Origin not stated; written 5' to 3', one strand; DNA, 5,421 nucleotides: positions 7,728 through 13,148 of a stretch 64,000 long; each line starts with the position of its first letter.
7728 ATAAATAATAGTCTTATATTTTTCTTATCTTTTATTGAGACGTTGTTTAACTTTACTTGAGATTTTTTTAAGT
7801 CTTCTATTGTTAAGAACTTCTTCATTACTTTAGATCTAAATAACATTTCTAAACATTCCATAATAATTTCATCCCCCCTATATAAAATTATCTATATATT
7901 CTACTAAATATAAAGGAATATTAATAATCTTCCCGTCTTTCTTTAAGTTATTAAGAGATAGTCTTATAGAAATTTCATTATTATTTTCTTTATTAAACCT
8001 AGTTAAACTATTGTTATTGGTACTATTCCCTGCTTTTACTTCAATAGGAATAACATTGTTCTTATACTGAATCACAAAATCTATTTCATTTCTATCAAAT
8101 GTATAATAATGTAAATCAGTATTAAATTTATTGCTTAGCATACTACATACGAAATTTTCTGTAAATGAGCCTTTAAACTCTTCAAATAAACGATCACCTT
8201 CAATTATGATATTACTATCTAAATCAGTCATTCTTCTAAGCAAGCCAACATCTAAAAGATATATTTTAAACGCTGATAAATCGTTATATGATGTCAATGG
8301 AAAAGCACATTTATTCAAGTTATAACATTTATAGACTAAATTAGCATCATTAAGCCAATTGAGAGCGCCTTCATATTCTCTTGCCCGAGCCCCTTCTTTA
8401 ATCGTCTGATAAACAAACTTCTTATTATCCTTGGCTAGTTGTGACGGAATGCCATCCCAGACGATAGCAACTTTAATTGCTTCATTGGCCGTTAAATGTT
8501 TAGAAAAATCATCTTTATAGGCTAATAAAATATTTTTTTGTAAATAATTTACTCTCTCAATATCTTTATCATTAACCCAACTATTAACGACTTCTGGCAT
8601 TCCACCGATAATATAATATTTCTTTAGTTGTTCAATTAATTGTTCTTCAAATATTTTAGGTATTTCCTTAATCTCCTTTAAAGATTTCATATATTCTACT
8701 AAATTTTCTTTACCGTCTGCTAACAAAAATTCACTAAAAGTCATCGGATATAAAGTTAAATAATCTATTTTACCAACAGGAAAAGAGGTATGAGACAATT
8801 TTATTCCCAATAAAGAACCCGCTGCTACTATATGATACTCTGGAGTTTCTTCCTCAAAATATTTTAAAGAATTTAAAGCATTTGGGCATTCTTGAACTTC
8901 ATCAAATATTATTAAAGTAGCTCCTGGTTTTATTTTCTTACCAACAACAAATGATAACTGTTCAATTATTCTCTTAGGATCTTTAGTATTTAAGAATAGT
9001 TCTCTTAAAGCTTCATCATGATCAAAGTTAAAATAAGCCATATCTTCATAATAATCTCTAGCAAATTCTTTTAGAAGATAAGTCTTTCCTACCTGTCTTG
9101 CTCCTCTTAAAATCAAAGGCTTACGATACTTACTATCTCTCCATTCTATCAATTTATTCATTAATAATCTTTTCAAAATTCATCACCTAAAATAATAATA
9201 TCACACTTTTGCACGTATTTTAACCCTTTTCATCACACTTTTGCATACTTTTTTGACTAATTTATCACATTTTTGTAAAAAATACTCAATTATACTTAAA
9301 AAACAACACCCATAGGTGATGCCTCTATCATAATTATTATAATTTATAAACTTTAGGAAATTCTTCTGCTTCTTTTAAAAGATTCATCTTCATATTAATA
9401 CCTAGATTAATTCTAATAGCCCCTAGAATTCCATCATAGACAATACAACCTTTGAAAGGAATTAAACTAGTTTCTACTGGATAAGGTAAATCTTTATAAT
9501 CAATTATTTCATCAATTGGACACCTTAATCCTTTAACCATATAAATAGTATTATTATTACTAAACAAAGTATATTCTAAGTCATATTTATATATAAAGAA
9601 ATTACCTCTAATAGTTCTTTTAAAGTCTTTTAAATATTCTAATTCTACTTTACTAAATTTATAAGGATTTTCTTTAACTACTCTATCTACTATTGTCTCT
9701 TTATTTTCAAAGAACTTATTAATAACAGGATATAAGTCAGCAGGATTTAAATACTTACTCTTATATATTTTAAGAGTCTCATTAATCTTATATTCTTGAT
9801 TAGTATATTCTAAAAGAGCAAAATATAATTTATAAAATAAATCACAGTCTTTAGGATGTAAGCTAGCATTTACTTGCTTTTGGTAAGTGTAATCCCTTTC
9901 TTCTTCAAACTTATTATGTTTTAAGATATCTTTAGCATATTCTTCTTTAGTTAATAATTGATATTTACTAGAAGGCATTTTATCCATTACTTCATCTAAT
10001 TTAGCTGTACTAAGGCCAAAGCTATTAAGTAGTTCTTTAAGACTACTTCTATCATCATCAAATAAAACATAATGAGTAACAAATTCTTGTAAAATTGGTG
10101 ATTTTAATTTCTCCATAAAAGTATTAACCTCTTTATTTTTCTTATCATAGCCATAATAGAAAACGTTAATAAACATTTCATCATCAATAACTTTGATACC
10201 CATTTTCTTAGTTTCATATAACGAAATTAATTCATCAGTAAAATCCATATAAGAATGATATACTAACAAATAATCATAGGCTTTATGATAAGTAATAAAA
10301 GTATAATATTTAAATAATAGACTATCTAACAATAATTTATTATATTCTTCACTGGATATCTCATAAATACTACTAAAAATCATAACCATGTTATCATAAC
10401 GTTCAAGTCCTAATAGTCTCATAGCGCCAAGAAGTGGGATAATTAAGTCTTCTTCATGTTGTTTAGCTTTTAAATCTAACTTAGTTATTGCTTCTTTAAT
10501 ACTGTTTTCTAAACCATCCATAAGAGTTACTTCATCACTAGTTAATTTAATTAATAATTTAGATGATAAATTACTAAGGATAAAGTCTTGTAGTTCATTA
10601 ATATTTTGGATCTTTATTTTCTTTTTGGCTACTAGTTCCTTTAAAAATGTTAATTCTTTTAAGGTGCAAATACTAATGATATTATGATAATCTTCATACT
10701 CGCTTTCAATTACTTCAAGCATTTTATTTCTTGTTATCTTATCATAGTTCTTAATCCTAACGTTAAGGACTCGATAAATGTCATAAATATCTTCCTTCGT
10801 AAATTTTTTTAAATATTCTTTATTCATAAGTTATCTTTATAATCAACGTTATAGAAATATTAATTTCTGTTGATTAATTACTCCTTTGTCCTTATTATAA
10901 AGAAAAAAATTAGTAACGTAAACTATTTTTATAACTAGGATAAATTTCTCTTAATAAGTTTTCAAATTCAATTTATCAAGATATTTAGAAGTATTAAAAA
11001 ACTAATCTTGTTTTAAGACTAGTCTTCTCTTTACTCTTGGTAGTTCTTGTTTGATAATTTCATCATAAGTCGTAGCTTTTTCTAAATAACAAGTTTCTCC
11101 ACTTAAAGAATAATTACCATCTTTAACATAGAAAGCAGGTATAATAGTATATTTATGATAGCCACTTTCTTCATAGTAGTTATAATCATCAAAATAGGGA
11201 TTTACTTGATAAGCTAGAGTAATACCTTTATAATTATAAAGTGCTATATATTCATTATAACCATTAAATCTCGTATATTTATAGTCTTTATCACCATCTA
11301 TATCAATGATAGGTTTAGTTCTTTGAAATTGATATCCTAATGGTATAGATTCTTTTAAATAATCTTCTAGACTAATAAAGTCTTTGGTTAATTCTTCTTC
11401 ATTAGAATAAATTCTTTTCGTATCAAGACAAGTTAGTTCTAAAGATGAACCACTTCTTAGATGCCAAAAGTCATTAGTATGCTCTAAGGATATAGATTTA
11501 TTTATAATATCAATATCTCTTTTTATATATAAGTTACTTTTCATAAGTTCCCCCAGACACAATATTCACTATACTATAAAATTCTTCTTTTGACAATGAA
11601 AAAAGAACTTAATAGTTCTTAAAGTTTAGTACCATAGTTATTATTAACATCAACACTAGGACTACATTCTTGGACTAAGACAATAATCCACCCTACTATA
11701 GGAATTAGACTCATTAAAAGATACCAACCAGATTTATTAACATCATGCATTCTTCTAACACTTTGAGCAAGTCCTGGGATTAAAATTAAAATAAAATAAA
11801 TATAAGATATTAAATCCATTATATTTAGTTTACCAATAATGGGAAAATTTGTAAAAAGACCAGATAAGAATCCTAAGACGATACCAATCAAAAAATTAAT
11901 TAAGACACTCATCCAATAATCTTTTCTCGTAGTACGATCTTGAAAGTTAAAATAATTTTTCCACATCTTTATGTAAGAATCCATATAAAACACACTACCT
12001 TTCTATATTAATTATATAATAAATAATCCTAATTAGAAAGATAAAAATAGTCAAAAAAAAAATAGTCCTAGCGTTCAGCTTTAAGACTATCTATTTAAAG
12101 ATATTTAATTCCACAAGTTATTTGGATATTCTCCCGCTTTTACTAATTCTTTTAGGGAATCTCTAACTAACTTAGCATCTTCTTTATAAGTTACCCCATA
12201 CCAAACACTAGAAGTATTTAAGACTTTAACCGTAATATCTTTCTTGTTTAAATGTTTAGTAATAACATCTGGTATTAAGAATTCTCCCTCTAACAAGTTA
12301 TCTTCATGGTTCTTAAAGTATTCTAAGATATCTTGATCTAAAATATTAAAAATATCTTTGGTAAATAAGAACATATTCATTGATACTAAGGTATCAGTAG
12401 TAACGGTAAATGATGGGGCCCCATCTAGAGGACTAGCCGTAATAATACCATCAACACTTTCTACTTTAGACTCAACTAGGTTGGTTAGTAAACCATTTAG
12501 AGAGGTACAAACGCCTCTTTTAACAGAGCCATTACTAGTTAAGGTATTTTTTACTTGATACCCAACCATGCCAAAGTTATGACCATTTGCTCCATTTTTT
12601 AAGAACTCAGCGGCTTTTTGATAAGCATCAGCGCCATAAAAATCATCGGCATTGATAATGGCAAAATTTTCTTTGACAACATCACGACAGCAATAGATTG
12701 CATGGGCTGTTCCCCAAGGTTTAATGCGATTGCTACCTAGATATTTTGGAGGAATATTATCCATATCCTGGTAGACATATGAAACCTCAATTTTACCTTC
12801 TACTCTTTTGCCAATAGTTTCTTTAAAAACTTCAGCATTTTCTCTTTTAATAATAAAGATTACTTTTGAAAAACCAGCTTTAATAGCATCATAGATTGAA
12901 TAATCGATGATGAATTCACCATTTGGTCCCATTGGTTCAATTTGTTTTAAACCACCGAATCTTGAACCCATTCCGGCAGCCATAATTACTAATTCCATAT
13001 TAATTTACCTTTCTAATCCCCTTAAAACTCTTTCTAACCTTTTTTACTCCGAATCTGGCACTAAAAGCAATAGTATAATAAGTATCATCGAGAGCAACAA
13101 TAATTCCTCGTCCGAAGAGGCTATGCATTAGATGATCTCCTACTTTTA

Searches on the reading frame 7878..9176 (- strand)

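Call 3: search_protein_families(library=padloc, proteins=[window:7878-9176:-], max_evalue=0.01)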
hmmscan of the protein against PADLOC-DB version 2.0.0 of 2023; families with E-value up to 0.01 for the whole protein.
window:7878-9176:- (432 aa): 7 families
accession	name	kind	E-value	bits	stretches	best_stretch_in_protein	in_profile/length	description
PDLC04786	PDC-S01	-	1.8e-176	585.2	1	1-429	3-433/439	-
PDLC04788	PDC-S01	-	1.1e-118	395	1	1-431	1-440/448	-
PDLC04792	PDC-S01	-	1.5e-107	358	1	1-430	2-435/452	-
PDLC04790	PDC-S01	-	3.2e-24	83.4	2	21-200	30-190/422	-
PDLC04789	PDC-S01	-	8.8e-24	82.2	2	14-218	13-184/375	-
PDLC04787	PDC-S01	-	8.5e-21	72.3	1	3-386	13-361/412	-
PDLC04791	PDC-S01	-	1.3e-15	55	2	332-403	298-372/395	-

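Call 4: search_protein_families(library=pfam, proteins=[window:7878-9176:-], max_evalue=0.01)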
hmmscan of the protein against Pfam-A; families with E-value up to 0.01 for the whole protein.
window:7878-9176:- (432 aa): 5 families
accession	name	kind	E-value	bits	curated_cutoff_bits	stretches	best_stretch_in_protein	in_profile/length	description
PF13635.12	DUF4143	-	5.8e-35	120.8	28.1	1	222-383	2-160/160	Domain of unknown function (DUF4143)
PF13173.12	AAA_14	-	3.3e-29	101.9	27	1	18-151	2-129/129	AAA domain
PF01637.24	ATPase_2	-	2.5e-05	24.6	33.2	0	7-42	9-44/225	ATPase domain predominantly from Archaea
PF08378.17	NERD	-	0.00024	22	22.1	1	335-394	1-69/111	Nuclease-related domain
PF13191.12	AAA_16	-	0.0092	16.9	32.6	0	19-71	25-79/167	AAA ATPase domain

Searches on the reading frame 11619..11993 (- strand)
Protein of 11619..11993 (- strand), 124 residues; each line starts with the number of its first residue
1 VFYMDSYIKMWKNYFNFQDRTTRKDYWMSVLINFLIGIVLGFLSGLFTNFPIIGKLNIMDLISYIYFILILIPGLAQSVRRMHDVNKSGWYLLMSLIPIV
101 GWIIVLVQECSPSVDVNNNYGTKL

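Call 58: search_protein_families(library=pfam, proteins=[window:11619-11993:-], max_evalue=0.0001)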
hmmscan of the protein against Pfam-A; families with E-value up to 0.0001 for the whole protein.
window:11619-11993:- (124 aa): 1 family
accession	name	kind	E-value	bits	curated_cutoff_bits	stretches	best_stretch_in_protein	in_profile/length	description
PF05656.20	DUF805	-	2.9e-29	102.2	25.7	1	14-121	1-110/111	Protein of unknown function (DUF805)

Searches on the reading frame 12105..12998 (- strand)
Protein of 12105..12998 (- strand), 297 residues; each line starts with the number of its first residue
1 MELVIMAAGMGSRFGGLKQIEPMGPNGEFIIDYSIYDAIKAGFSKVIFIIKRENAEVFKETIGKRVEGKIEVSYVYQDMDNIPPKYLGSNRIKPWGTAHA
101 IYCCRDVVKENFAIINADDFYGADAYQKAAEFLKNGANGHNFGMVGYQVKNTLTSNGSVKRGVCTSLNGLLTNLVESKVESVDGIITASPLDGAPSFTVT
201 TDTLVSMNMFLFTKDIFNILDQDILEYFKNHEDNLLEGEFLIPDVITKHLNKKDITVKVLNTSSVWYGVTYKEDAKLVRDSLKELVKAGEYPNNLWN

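Call 58: search_protein_families(library=pfam, proteins=[window:12105-12998:-], max_evalue=0.0001)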
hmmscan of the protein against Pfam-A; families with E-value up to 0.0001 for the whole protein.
window:12105-12998:- (297 aa): 1 family
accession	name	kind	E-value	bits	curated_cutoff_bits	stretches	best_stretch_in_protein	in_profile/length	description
PF00483.29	NTP_transferase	-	3.9e-15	56.5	21.2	1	4-266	3-226/245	Nucleotidyl transferase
